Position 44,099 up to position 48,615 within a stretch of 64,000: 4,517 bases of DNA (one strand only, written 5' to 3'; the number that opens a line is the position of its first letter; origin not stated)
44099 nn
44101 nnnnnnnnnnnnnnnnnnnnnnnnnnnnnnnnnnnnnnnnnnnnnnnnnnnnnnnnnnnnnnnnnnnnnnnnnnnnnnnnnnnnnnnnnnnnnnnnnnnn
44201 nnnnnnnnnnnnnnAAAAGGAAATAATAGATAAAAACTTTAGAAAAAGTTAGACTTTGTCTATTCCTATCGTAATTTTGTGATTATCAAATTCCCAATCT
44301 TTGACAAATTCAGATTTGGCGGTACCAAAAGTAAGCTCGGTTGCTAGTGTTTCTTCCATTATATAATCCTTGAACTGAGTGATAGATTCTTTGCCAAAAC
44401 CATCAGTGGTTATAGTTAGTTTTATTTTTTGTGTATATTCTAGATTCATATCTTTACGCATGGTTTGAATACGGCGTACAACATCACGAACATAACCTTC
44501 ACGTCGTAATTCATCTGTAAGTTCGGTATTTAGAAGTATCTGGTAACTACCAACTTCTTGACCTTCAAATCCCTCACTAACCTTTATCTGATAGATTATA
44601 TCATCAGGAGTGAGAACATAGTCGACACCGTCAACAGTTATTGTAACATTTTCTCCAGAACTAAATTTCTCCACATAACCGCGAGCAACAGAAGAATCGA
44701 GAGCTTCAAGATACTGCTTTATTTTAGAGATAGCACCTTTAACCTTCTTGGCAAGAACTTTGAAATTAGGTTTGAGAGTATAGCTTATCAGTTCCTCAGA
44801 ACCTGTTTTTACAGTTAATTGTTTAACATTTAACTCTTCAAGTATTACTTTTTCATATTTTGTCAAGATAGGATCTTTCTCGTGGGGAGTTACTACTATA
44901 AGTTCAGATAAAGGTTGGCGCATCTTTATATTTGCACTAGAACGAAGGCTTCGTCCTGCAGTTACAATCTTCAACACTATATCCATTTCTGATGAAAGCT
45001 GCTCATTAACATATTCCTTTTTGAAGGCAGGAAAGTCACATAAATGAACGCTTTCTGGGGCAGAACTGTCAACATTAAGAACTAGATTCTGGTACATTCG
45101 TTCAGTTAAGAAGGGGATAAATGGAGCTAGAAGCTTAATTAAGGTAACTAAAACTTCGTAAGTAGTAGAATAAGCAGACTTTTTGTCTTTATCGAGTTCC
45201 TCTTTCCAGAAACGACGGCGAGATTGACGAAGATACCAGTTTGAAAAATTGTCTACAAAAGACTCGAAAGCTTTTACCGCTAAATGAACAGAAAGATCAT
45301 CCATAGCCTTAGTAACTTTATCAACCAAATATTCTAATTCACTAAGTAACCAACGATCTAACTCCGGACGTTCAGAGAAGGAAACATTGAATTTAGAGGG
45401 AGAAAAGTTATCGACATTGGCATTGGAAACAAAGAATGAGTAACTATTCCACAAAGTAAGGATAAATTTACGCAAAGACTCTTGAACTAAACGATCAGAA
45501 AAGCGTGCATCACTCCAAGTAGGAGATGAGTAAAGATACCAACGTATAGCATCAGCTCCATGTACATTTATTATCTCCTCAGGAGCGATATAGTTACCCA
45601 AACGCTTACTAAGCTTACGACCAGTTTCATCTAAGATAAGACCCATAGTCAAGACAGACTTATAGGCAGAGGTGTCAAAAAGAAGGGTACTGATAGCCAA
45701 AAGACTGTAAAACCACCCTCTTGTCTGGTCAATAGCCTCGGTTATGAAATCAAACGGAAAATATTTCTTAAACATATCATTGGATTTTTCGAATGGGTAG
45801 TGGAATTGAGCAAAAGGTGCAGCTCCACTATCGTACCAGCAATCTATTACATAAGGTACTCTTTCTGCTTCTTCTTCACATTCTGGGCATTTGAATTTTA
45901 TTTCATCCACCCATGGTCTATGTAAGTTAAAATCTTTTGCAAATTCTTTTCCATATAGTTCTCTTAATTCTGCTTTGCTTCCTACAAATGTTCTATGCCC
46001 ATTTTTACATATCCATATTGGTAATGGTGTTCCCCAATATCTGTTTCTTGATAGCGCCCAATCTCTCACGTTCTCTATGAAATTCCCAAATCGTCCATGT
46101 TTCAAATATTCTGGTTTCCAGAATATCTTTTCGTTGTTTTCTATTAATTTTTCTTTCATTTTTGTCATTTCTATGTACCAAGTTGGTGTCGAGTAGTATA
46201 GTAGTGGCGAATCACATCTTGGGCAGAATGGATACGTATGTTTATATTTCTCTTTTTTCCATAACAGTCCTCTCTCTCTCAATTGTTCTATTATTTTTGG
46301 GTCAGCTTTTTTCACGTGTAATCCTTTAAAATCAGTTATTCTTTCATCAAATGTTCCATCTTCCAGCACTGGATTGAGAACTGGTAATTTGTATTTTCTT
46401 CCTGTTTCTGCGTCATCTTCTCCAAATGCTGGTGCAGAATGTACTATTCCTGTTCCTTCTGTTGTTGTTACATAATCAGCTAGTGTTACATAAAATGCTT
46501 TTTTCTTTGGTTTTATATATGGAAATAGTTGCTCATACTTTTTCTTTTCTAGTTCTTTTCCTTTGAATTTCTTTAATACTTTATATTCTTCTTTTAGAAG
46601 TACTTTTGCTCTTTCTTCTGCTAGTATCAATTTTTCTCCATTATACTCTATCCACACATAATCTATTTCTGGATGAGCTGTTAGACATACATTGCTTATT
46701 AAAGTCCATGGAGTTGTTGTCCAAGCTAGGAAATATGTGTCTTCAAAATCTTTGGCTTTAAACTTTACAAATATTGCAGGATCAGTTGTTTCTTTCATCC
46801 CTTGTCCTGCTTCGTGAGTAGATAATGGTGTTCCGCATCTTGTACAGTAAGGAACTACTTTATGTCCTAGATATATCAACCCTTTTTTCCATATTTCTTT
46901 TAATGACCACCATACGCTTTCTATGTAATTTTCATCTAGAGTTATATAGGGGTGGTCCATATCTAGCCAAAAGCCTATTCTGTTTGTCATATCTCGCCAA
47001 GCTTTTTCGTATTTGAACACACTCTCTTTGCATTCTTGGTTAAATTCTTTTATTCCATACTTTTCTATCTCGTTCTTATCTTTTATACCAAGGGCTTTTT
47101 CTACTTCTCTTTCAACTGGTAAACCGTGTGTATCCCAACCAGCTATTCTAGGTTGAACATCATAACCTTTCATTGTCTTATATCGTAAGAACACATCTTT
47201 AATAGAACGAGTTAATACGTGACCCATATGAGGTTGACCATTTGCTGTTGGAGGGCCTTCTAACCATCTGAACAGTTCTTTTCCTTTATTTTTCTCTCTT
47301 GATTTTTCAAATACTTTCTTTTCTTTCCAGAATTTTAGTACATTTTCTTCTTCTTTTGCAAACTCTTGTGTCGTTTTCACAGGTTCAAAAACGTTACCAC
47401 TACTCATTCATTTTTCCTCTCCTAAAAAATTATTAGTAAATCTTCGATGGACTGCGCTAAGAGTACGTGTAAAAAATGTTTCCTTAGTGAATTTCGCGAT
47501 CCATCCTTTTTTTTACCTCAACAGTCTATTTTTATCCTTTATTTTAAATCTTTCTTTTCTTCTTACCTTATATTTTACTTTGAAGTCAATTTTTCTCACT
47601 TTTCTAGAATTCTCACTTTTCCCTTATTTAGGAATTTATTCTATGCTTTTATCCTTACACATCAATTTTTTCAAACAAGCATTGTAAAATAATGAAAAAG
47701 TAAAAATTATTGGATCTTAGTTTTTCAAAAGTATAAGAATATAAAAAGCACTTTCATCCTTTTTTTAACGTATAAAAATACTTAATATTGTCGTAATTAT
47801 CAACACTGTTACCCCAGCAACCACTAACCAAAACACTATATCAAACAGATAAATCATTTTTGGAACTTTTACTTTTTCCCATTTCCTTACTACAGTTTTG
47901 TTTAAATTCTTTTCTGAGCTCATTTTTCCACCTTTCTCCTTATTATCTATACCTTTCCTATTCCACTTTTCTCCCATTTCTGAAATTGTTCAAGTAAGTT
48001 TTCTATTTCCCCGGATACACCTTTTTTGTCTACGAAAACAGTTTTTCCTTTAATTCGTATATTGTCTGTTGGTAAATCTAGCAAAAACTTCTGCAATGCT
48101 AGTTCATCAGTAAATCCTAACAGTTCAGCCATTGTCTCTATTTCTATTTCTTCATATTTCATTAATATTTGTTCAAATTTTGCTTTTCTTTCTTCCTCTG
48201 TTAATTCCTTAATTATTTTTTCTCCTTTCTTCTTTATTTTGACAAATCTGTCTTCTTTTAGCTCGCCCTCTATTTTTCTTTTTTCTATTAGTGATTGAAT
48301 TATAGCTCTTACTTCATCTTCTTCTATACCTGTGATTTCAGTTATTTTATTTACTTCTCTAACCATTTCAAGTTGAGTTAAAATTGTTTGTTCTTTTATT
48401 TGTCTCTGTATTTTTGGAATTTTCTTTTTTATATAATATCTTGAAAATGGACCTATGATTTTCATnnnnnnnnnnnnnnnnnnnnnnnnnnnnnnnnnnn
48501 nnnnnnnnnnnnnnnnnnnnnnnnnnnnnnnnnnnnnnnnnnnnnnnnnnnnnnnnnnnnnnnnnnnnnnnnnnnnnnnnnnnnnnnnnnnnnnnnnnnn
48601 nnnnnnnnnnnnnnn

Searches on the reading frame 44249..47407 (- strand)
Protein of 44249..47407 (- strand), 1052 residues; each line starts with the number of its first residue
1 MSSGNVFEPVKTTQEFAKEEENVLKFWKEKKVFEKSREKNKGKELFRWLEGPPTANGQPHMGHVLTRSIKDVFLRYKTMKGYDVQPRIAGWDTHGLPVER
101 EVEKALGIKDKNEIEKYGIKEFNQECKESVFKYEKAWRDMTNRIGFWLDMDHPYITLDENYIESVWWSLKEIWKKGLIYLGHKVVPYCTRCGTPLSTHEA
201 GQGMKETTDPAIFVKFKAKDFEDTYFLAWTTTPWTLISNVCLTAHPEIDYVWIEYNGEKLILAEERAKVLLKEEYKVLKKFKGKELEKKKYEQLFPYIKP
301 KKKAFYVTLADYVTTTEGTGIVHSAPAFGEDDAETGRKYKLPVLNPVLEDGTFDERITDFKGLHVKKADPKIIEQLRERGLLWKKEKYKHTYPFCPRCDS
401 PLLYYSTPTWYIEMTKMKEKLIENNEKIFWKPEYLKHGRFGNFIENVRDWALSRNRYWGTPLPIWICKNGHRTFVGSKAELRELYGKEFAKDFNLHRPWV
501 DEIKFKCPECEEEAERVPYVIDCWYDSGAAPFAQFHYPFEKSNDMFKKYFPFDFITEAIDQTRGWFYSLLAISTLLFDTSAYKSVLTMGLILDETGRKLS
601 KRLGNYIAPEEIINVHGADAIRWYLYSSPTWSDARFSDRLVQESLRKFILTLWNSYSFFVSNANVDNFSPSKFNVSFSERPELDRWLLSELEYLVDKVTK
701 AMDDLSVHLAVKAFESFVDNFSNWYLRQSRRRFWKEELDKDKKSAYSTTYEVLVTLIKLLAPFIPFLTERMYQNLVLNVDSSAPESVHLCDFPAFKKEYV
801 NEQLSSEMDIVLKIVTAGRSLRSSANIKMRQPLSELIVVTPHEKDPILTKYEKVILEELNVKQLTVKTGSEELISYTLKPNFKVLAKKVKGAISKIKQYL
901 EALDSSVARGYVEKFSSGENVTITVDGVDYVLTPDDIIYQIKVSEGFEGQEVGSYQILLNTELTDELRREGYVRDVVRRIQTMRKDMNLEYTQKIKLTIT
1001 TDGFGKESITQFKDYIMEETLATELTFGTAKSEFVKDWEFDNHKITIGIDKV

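Call 77: search_protein_families(library=pfam, proteins=[window:44249-47407:-], max_evalue=0.0001)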
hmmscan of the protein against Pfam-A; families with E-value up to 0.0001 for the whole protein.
window:44249-47407:- (1052 aa): 5 families
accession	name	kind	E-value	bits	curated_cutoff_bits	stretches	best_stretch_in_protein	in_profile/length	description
PF00133.28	tRNA-synt_1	-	1.1e-127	426.8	22.7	1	23-636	2-413/414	tRNA synthetases class I (I, L, M and V)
PF19302.4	DUF5915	-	1.3e-44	152.5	27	1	853-1052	2-195/195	Domain of unknown function (DUF5915)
PF08264.19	Anticodon_1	-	6.6e-36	123.8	25.1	1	684-835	1-146/148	Anticodon-binding domain of tRNA ligase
PF09334.17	tRNA-synt_1g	-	2e-17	63.5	20.1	1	55-118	10-71/391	tRNA synthetases class I (M)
PF01406.26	tRNA-synt_1e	-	2.6e-07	30.8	27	0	571-643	227-298/301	tRNA synthetases class I (C) catalytic domain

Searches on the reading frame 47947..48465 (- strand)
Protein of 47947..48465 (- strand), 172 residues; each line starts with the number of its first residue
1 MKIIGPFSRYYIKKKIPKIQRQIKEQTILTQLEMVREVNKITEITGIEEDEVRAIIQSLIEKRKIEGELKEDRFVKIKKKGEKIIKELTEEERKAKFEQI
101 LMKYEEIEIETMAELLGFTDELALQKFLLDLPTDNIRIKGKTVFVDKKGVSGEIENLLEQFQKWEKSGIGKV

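Call 77: search_protein_families(library=pfam, proteins=[window:47947-48465:-], max_evalue=0.0001)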
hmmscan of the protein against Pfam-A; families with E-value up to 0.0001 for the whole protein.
window:47947-48465:- (172 aa): 1 family
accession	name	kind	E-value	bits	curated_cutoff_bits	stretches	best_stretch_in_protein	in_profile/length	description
PF01399.33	PCI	-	1.4e-05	25.6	22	0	82-121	15-54/84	PCI domain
